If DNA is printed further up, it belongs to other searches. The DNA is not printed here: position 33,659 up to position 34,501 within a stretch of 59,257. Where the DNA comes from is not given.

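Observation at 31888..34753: Non-canonical mer operon: ArsR-type regulator, CC-motif membrane protein, exported thioredoxin-fold protein and core-only MerA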

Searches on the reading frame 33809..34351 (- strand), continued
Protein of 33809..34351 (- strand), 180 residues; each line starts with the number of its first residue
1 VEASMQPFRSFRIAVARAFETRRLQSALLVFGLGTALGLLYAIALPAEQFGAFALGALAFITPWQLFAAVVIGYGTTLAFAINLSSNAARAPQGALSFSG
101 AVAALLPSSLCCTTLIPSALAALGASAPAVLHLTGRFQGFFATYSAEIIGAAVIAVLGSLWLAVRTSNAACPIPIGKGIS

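Call 33: find_encoding_contigs(protein=P0149, flank=4000, max_places=2)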
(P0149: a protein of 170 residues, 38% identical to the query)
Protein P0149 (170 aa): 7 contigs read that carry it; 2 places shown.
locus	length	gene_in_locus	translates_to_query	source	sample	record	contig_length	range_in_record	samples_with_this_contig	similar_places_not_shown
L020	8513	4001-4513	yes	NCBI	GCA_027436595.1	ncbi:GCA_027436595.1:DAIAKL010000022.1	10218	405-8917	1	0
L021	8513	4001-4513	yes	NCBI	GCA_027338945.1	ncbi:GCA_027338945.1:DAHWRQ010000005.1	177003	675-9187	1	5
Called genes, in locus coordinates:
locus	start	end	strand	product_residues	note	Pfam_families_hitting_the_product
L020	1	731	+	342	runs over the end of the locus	PF13565:HTH_32, PF13592:HTH_33, PF13358:DDE_3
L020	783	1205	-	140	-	PF00376:MerR, PF13411:MerR_1, PF09278:MerR-DNA-bind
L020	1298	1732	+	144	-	PF03203:MerC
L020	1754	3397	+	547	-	PF00403:HMA, PF03486:HI0933_like (faint), PF07992:Pyr_redox_2, PF13738:Pyr_redox_3, PF00070:Pyr_redox, PF02852:Pyr_redox_dim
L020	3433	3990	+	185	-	-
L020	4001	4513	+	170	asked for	-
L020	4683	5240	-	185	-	PF00912:Transgly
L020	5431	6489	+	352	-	PF02568:ThiI, PF03054:tRNA_Me_trans, PF18297:NFACT-R_2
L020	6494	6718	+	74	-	PF01206:TusA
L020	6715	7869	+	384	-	PF01545:Cation_efflux, PF16916:ZT_dimer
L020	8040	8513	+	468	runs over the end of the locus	PF03951:Gln-synt_N, PF00120:Gln-synt_C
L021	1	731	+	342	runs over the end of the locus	PF13565:HTH_32, PF13592:HTH_33, PF13358:DDE_3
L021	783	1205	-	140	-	PF00376:MerR, PF13411:MerR_1, PF09278:MerR-DNA-bind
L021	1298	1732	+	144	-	PF03203:MerC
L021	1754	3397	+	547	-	PF00403:HMA, PF03486:HI0933_like (faint), PF07992:Pyr_redox_2, PF13738:Pyr_redox_3, PF00070:Pyr_redox, PF02852:Pyr_redox_dim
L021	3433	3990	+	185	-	-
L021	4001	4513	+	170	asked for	-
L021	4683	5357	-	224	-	PF00912:Transgly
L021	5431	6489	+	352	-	PF02568:ThiI, PF03054:tRNA_Me_trans, PF18297:NFACT-R_2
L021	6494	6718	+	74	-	PF01206:TusA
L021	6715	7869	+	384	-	PF01545:Cation_efflux, PF16916:ZT_dimer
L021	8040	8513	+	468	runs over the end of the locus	PF03951:Gln-synt_N, PF00120:Gln-synt_C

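Call 34: find_encoding_contigs(protein=P0056, flank=4000, max_places=2)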
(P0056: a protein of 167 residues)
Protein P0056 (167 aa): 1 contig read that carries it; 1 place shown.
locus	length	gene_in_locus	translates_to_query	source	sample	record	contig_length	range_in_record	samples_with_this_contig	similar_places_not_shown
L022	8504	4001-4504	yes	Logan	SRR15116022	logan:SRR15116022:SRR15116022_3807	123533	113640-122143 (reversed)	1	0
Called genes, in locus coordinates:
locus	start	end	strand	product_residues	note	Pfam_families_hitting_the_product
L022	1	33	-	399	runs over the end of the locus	-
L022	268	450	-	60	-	-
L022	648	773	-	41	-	-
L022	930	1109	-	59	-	-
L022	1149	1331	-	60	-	-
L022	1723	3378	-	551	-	PF00801:PKD (weak)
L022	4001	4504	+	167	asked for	-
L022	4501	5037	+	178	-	PF00578:AhpC-TSA, PF08534:Redoxin (weak)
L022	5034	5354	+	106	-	PF01022:HTH_5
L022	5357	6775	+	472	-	PF01134:GIDA (faint), PF03486:HI0933_like (faint), PF07992:Pyr_redox_2, PF13738:Pyr_redox_3, PF00070:Pyr_redox, PF02852:Pyr_redox_dim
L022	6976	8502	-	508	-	PF00474:SSF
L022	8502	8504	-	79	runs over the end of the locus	PF11755:DUF3311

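Call 35: find_encoding_contigs(protein=P0143, flank=4000, max_places=2)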
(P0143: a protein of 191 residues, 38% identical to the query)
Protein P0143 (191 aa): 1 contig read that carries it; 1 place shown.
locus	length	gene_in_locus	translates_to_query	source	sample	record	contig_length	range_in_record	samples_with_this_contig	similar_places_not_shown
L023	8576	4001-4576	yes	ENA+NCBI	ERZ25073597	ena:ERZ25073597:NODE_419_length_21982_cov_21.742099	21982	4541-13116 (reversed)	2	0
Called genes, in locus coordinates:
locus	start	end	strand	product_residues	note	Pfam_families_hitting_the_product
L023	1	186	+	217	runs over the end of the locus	PF02674:Colicin_V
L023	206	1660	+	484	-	PF13522:GATase_6, PF13537:GATase_7, PF00156:Pribosyltran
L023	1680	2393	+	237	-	PF00106:adh_short, PF01370:Epimerase (weak), PF08659:KR, PF13561:adh_short_C2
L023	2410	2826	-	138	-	PF13411:MerR_1, PF00376:MerR, PF09278:MerR-DNA-bind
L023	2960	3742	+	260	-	PF03243:MerB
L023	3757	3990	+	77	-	PF02411:MerT (weak), PF11431:Transport_MerF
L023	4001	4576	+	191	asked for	-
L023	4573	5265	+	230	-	PF00578:AhpC-TSA, PF08534:Redoxin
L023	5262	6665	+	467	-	PF01134:GIDA (weak), PF03486:HI0933_like (faint), PF07992:Pyr_redox_2, PF12831:FAD_oxidored (weak), PF13738:Pyr_redox_3 (weak), PF00070:Pyr_redox, PF02852:Pyr_redox_dim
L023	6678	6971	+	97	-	-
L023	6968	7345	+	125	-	-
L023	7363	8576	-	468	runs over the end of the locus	PF00009:GTP_EFTU (weak), PF00071:Ras (faint), PF01926:MMR_HSR1, PF02421:FeoB_N, PF00009:GTP_EFTU, PF01926:MMR_HSR1, PF02421:FeoB_N, PF14714:KH_dom-like, +6 more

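Call 73: find_related_loci(query=A5, collection=metagenome_contigs, flank=4000)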
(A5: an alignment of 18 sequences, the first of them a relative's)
Query A5 (225 aa) in metagenome_contigs; peptide patterns used: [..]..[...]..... (x = any residue, [..] = any of these).
85 stretches matched a pattern; 37 encode a relative of the query (tblastn E <= 1e-3); 37 distinct loci.
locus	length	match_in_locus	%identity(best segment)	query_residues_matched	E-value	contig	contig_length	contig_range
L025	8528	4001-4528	72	13-188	1e-75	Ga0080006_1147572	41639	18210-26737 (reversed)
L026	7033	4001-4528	72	13-188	1e-75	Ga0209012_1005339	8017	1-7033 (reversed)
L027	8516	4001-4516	62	11-182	2e-74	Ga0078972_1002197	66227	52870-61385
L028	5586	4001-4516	62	11-182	2e-74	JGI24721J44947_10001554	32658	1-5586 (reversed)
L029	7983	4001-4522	70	13-186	1e-70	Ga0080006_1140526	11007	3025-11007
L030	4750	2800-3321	67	13-189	9e-70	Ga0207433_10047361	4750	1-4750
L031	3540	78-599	67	13-189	7e-70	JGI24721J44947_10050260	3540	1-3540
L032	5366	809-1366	58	13-194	3e-69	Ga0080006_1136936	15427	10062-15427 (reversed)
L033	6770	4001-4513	65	18-188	2e-64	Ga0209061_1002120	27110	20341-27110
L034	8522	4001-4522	68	13-186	8e-63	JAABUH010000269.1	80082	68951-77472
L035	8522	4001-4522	68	13-186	9e-63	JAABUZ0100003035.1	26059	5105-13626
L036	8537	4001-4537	66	14-192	5e-63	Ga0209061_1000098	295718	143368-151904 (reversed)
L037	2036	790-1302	67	14-184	2e-62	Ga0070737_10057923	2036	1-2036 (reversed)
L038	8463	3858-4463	55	14-221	3e-58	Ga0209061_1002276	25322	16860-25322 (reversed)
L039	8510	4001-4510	70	14-183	2e-57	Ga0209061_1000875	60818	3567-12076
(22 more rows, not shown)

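Call 91: search_protein_families(library=ncbifam, proteins=[L023:6678-6971:+, P0017, P0063], max_evalue=0.01)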
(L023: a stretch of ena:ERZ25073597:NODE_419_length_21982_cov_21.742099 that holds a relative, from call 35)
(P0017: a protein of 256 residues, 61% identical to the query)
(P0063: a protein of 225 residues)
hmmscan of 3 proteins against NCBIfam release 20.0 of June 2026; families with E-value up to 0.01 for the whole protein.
L023:6678-6971:+ (97 aa): 0 families

P0017 (256 aa): 0 families

P0063 (225 aa): 0 families

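Call 93: search_dna_similar(query=P0063, collection=plasmids, mode=protein, max_evalue=0.001, max_rows=15)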
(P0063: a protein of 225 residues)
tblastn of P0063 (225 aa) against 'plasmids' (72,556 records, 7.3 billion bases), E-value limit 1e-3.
No match.

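Call 94: search_dna_similar(query=window:33809-34339:-, collection=plasmids, mode=protein, max_evalue=0.001, max_rows=15)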
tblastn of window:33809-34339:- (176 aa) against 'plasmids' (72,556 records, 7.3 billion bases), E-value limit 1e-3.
No match.

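Call 95: list_cluster_members(proteins=[P0146, P0149, P0143, P0063, P0031, P0038, P0003, P0019, P0044, P0072])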
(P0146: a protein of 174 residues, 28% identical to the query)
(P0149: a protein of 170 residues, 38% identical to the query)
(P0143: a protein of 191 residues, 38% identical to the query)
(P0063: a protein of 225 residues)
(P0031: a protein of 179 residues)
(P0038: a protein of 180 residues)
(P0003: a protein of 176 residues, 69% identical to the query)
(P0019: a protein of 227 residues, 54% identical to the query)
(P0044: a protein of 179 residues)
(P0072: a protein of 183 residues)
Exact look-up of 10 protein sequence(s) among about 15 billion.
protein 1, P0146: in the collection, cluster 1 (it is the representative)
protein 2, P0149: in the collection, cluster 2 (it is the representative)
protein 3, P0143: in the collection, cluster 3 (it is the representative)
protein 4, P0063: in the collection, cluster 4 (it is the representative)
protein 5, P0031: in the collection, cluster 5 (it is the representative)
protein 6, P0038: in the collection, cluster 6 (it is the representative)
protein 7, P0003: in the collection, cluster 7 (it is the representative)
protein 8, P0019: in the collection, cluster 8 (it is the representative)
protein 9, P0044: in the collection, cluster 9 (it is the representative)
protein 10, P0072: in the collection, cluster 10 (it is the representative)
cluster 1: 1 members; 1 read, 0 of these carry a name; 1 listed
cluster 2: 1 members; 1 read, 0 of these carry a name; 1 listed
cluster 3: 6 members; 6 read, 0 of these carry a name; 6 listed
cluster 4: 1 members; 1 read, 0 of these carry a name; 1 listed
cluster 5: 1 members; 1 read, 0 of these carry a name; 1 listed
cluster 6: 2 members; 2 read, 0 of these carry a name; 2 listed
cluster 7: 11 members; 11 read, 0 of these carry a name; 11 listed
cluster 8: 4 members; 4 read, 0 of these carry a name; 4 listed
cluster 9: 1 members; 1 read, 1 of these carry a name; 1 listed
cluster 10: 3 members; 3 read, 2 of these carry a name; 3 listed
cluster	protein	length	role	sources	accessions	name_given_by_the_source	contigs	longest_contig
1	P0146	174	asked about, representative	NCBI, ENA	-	-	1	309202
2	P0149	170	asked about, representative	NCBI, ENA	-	-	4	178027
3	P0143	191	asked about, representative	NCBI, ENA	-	-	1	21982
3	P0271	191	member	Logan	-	-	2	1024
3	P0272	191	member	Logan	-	-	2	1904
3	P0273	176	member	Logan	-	-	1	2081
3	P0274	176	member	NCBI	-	-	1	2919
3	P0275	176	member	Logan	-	-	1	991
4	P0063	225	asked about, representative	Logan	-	-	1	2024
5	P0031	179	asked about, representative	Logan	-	-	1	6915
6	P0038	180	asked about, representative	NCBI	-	-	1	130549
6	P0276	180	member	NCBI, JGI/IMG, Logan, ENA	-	-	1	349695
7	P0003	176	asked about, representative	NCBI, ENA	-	-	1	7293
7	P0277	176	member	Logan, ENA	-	-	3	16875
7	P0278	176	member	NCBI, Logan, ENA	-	-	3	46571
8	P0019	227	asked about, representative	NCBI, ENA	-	-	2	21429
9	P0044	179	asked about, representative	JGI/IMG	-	hypothetical protein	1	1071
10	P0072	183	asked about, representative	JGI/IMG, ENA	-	hypothetical protein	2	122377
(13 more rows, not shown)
